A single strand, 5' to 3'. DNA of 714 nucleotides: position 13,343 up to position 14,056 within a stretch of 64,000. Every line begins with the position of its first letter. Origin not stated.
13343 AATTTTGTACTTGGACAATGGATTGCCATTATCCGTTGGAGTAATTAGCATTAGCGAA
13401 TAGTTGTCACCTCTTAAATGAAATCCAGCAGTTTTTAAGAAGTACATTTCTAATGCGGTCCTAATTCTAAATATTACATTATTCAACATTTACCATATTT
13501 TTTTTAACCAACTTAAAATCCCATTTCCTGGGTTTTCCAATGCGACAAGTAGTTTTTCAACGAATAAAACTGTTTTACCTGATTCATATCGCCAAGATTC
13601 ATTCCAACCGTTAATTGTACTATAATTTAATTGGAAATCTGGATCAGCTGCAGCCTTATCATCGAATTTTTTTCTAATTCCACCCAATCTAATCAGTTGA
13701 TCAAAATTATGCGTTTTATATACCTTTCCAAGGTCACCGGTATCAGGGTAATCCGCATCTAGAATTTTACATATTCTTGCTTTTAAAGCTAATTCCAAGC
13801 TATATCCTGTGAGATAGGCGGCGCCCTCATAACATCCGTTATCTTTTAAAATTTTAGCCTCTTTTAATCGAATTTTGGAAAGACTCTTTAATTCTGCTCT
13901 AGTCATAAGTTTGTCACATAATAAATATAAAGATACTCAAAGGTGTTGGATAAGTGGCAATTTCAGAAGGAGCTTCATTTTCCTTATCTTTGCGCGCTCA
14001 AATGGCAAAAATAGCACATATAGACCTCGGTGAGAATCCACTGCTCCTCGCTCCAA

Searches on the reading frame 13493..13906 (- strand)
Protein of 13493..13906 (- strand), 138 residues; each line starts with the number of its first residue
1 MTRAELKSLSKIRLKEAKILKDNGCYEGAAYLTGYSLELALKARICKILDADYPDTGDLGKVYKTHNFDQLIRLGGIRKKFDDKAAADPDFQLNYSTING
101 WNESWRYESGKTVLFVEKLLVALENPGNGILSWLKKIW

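Call 83: search_protein_families(library=pfam, proteins=[window:13493-13906:-], max_evalue=0.01)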
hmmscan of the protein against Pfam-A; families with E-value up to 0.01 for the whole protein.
window:13493-13906:- (138 aa): 1 family
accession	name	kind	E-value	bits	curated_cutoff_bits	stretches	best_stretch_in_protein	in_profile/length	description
PF05168.19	HEPN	-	0.00024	21.7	22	1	11-64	9-61/117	HEPN domain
